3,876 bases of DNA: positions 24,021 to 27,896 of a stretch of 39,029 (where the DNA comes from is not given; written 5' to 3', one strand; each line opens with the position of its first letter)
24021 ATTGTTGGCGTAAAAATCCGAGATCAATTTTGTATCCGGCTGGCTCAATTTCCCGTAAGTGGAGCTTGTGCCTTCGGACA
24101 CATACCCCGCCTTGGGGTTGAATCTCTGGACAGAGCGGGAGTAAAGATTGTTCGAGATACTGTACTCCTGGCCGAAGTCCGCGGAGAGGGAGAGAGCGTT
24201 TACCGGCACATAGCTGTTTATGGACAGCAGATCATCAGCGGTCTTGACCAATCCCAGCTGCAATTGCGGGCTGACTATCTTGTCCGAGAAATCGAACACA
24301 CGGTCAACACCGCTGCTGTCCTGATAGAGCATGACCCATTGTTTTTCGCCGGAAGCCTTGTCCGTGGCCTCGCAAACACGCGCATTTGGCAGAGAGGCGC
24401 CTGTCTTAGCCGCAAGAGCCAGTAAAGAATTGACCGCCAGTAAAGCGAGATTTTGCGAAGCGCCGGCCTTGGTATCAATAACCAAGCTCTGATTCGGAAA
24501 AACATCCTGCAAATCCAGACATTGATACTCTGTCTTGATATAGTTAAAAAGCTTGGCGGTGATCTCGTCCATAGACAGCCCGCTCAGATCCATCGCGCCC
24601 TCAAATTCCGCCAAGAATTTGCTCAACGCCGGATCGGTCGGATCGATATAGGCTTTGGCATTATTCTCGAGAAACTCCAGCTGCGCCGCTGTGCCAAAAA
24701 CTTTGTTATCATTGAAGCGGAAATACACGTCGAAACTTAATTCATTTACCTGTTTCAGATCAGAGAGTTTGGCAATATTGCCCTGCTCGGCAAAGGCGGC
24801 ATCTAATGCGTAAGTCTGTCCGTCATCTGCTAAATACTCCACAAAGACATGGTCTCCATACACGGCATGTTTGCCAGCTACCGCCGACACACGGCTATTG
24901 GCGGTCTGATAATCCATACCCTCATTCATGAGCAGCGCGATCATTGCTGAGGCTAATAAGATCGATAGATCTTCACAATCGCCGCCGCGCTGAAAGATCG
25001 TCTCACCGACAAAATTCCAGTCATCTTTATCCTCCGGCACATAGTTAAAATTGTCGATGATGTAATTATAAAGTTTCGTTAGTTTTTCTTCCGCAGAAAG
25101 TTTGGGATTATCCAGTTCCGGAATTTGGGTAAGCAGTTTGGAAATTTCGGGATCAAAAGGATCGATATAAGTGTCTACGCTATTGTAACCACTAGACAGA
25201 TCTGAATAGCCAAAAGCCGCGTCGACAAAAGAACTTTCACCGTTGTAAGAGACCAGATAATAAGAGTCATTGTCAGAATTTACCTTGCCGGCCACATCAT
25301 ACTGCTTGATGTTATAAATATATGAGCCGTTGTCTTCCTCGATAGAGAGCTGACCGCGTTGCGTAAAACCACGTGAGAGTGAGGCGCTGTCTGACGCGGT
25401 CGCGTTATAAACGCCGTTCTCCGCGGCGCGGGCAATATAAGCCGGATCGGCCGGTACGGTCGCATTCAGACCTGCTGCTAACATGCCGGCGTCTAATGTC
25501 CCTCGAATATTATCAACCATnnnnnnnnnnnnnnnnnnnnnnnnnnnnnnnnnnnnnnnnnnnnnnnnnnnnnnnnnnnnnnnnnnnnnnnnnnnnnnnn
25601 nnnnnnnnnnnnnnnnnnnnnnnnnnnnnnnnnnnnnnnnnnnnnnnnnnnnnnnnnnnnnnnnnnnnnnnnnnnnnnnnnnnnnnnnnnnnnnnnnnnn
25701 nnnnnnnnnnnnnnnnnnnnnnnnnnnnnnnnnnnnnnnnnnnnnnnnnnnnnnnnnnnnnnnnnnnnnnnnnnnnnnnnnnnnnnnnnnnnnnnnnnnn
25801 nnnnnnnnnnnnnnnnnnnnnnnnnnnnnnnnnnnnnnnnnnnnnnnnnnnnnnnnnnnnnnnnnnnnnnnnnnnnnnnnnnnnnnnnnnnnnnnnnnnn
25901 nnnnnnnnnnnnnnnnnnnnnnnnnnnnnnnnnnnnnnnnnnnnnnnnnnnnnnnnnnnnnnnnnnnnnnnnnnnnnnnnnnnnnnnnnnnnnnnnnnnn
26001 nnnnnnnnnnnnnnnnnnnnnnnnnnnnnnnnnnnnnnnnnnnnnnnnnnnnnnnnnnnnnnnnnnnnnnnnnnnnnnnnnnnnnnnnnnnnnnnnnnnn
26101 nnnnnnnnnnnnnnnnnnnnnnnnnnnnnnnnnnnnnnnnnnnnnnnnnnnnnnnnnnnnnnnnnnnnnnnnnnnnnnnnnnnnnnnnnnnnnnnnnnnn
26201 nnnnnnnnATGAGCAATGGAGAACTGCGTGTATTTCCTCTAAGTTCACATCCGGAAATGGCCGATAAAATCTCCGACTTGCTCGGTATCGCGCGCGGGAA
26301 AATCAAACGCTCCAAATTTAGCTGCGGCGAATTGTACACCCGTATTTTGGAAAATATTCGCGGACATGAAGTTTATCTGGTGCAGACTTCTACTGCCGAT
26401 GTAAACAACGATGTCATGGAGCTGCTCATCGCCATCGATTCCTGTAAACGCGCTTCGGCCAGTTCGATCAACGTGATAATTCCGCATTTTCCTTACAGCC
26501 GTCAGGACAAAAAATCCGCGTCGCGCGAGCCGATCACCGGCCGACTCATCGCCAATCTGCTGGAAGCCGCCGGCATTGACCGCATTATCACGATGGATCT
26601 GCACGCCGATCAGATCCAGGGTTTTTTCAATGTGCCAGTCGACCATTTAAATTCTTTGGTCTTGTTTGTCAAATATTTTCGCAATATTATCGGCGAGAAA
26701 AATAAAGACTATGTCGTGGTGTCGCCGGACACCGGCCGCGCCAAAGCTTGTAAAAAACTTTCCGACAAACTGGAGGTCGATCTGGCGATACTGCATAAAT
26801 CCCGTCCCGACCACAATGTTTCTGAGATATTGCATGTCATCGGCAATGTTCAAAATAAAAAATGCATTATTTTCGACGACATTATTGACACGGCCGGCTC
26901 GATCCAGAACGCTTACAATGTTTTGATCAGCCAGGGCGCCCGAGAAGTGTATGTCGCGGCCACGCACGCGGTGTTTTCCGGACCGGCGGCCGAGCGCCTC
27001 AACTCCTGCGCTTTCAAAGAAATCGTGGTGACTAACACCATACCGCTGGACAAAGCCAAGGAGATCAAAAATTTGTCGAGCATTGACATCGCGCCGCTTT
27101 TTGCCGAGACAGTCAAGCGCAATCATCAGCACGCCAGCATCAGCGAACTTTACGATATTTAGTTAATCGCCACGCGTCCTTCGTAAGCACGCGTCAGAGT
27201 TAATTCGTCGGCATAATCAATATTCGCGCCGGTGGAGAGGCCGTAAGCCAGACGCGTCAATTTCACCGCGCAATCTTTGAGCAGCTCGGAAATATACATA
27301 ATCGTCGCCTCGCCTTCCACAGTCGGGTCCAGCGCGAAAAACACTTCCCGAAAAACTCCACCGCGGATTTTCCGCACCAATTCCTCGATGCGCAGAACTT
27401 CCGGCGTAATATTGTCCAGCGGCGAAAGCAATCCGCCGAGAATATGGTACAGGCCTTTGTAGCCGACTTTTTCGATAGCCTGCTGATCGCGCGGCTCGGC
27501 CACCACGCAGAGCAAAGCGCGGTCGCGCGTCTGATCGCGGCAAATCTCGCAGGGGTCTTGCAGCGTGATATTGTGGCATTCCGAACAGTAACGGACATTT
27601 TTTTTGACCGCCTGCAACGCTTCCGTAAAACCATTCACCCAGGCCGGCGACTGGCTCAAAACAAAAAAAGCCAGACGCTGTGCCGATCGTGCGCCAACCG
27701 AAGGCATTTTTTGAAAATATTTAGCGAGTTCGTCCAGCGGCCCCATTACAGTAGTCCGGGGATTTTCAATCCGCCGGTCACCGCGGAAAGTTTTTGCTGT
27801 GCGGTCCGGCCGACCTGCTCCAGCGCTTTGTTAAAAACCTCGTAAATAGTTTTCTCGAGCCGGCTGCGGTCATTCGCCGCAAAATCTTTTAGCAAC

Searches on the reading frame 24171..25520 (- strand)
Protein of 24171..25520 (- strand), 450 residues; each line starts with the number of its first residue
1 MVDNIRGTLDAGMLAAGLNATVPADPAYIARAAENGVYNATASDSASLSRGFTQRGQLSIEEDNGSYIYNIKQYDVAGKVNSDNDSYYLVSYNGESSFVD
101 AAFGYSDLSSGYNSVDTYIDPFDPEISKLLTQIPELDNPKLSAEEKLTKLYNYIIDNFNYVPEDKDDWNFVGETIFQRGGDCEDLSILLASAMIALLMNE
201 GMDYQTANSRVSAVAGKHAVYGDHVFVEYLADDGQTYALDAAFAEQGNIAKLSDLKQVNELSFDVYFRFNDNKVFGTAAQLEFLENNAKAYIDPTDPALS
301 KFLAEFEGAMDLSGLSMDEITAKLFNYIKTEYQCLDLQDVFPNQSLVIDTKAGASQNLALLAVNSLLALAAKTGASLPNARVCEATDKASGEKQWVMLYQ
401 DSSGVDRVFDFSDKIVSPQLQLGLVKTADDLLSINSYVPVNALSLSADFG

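Call 19: find_related_loci(query=window:24321-25520:-, collection=metagenome_contigs, flank=3000)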
Query window:24321-25520:- (400 aa) in metagenome_contigs; peptide patterns used: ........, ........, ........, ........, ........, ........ (x = any residue, [..] = any of these).
118 stretches matched a pattern, but none encodes a relative of the query by tblastn (E <= 1e-3).

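Call 32: find_homologous_proteins(query=window:24171-25520:-)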
Query window:24171-25520:- (450 aa): 3 proteins with E <= 0.001 among 8000 candidates.
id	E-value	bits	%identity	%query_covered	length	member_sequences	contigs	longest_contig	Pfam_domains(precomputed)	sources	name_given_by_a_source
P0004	4.7e-214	729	90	79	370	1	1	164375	-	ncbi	ncbi:hypothetical protein NO1_0143, partial [Candidatus Termititenax aidoneus]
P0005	2.1e-140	487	89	56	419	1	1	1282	-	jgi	jgi:hypothetical protein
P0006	5.8e-113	396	66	64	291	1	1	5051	-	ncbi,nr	ncbi:MAG: hypothetical protein LBD99_05250, partial [Candidatus Margulisbacteria bacterium]|nr:hypot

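Call 33: find_encoding_contigs(protein=P0006, flank=5000)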
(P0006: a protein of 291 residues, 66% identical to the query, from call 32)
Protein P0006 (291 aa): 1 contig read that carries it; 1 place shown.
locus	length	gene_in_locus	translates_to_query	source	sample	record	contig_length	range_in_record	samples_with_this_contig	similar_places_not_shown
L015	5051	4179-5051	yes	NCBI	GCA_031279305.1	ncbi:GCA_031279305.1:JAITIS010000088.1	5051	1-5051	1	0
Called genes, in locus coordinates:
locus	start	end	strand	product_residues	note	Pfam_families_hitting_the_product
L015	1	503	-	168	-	?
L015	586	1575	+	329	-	PF00589:Phage_integrase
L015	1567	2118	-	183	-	PF13302:Acetyltransf_3 (weak)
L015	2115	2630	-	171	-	-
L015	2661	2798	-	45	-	-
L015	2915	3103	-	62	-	-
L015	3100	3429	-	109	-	-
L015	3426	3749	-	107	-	PF07963:N_methyl (weak)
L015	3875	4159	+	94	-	-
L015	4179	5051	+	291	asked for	?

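Call 34: find_encoding_contigs(protein=P0005, flank=5000)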
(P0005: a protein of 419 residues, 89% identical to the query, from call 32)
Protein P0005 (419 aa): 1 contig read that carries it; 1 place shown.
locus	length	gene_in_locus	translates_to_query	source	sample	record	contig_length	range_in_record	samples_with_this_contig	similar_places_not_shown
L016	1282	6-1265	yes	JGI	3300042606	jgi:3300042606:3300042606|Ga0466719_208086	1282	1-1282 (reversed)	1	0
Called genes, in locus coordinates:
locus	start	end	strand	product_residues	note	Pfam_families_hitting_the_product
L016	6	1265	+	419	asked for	-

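Call 51: search_protein_families(library=pfam, proteins=[window:24171-25520:-], max_evalue=1)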
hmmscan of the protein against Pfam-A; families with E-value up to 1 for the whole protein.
window:24171-25520:- (450 aa): 4 families
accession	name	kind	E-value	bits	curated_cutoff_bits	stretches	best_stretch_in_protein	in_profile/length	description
PF01841.26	Transglut_core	-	0.00014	22.6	23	1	139-193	10-65/108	Transglutaminase-like superfamily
PF24656.1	CEPT76_peptidase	-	0.012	16.3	27.8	0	344-406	6-62/121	CEP76 peptidase-like domain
PF00797.23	Acetyltransf_2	-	0.012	15.8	22.8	1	177-274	44-137/240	N-acetyltransferase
PF02201.23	SWIB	-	0.26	11.5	25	0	299-330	5-33/74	SWIB/MDM2 domain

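Call 63: search_solved_structures(query=window:24171-25520:-, max_evalue=1)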
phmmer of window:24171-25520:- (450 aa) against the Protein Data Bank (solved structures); distinct sequences matched with E-value up to 1: 2.
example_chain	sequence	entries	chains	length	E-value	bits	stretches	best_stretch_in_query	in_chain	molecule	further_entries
4ed9_A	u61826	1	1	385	0.63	12.3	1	178-291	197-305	CAIB/BAIF family protein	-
4fgo_A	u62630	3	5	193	1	11.6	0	153-196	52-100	Periplasmic protein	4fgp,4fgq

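Call 82: predict_structure(alignment_id=A6)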
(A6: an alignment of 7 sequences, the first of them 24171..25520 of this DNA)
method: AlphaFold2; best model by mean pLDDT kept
length: 450 residues; sequences in the alignment: 7
mean_pLDDT: 60.0   pTM: 0.42
mean pLDDT of the five models: 60.0, 59.3, 58.7, 57.4, 57.3
residues with pLDDT >= 90: 20; 70-90: 177; 50-70: 80; < 50: 173
segments of 3 or more residues with pLDDT < 50: 1-117, 164-169, 271-291, 338-341, 422-427, 435-450
pLDDT, mean of each block of 10 residues (from residue 1): 30 38 42 42 38 30 25 25 27 25 29 41 67 89 92 85 49 59 80 84 73 72 80 87 67 86 65 29 29 65 87 83 88 70 67 81 81 66 70 76 75 69 48 52 32
secondary structure, 60 per line:
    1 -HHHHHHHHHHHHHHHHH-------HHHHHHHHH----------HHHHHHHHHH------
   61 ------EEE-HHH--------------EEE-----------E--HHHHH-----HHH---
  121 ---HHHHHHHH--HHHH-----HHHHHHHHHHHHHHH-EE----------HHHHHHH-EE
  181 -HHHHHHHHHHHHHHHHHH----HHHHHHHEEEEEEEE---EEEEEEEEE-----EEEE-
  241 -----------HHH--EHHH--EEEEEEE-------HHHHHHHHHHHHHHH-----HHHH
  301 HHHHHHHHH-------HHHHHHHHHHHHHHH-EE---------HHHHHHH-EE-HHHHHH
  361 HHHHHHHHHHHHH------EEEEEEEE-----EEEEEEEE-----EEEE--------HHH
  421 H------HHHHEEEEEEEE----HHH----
elements in order: H2-18 H26-34 H45-54 E67-69 E88-90 H105-109 H124-131 H134-137 H143-157 H171-177 H182-199 H204-210 E211-218 E222-230 E236-239 E263-269 H277-291 H297-309 H317-331 H344-350 H355-373 E380-387 E393-400 E406-409 H418-421 H428-431 E432-439

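Call 84: fold_search(model_id=the predicted structure, library=pdb)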
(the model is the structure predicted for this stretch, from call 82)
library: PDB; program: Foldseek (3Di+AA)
matches with E <= 10: 562; with E <= 0.001: 9
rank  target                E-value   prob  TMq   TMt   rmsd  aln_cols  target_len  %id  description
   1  4fgq_B                1.2e-05  1.00  0.25  0.52   5.9       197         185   18  Legionella pneumophila LapG (released 2012-06-20)
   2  4fgq_A                1.4e-05  1.00  0.25  0.57   4.9       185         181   18  Legionella pneumophila LapG (released 2012-06-20)
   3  4fgp_B                1.9e-05  1.00  0.23  0.49   4.7       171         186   19  Legionella pneumophila LapG (EGTA-treated) (released 2012-06-20)
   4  4fgp_A                2.3e-05  1.00  0.24  0.53   4.0       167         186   18  Legionella pneumophila LapG (EGTA-treated) (released 2012-06-20)
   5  3isr_A                3.1e-05  1.00  0.23  0.35   4.1       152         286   16  The Crystal Structure of a Putative Cysteine Protease from Cytophaga hutchinsonii to 1.9A (released 2009-09-08)
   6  4fgo                  3.3e-05  1.00  0.24  0.52   4.6       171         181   19  Legionella pneumophila LapG (calcium-bound) (released 2012-06-20)
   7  4u65_E                4.6e-05  1.00  0.23  0.52   7.6       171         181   18  Structure of the periplasmic output domain of the Legionella pneumophila LapD ortholog CdgS9 in complex with Pseudomon (released 2014-08-13)
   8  3isr_C                1.1e-04  1.00  0.24  0.36   4.1       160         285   16  The Crystal Structure of a Putative Cysteine Protease from Cytophaga hutchinsonii to 1.9A (released 2009-09-08)
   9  3isr_B                1.2e-04  1.00  0.23  0.35   4.6       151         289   14  The Crystal Structure of a Putative Cysteine Protease from Cytophaga hutchinsonii to 1.9A (released 2009-09-08)
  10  9y6s_8G               1.3e-03  1.00  0.17  0.13   5.0       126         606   14  96-nm repeat of the Leishmania tarentolae doublet microtubule (released 2025-12-17)
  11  3kd4_A                4.6e-03  1.00  0.21  0.19   5.1       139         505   16  CRYSTAL STRUCTURE OF A PUTATIVE PROTEASE (BDI_1141) FROM PARABACTEROIDES DISTASONIS ATCC 8503 AT 2.00 A RESOLUTION (released 2009-11-24)
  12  7ob6_A                7.2e-03  1.00  0.15  0.29   7.5       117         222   16  CPR-C4 - a conserved novel protease from the Candidate Phyla Radiation (released 2022-04-27)
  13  7pjo_AAA              7.6e-03  1.00  0.15  0.30   8.1       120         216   15  Crystal form 3 of CPR-C4: a cysteine protease from the Candidate Phyla Radiation (released 2022-07-06)
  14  9crn                  8.0e-03  0.96  0.19  0.23  16.0       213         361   15  Crystal structure of Streptococcus pyogenes TglA (released 2024-08-14)
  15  7ob6_B                1.1e-02  0.99  0.16  0.30   7.5       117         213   16  CPR-C4 - a conserved novel protease from the Candidate Phyla Radiation (released 2022-04-27)
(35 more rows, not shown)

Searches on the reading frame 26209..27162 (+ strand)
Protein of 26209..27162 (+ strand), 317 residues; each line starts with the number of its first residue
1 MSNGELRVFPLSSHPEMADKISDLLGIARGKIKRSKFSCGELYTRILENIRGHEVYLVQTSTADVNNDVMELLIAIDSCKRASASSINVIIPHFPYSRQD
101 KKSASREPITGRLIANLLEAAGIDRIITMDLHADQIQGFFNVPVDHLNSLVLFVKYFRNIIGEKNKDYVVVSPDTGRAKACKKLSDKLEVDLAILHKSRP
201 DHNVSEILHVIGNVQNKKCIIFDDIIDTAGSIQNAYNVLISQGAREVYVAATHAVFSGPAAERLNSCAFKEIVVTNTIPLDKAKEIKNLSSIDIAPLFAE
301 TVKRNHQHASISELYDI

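Call 8: search_protein_families(library=pfam, proteins=[window:26209-27162:+])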
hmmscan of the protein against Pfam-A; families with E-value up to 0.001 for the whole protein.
window:26209-27162:+ (317 aa): 3 families
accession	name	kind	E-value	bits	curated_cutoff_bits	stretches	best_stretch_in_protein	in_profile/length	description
PF13793.12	Pribosyltran_N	-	5.8e-42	142.7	25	1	7-122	2-117/117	N-terminal domain of ribose phosphate pyrophosphokinase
PF14572.12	Pribosyl_synth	-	4.7e-26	92.3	27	1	208-315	75-183/184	Phosphoribosyl synthetase-associated domain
PF00156.33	Pribosyltran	-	5.9e-12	45.6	26.3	1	155-257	17-128/158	Phosphoribosyl transferase domain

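Call 10: find_encoding_contigs(protein=window:26209-27162:+, flank=3000, max_places=10)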
Protein window:26209-27162:+ (317 aa): 1 contig read that carries it; 1 place shown.
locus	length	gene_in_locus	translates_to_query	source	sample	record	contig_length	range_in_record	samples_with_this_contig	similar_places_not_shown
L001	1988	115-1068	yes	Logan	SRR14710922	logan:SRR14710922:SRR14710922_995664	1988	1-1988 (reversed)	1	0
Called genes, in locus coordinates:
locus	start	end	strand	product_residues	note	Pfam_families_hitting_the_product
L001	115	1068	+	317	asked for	PF13793:Pribosyltran_N, PF00156:Pribosyltran, PF14572:Pribosyl_synth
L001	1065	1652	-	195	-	PF21176:RecR_HhH, PF02132:RecR_ZnF (weak), PF01751:Toprim, PF13662:Toprim_4, PF21175:RecR_C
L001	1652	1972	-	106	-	PF02575:YbaB_DNA_bd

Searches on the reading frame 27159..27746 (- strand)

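Call 7: search_protein_families(library=ncbifam, proteins=[window:27159-27746:-])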
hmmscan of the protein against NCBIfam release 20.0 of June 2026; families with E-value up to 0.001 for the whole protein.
window:27159-27746:- (195 aa): 1 family
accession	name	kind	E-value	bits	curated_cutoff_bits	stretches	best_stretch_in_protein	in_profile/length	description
TIGR00615.1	recR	equivalog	6.3e-66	221.6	162.55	1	3-191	6-195/196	recombination mediator RecR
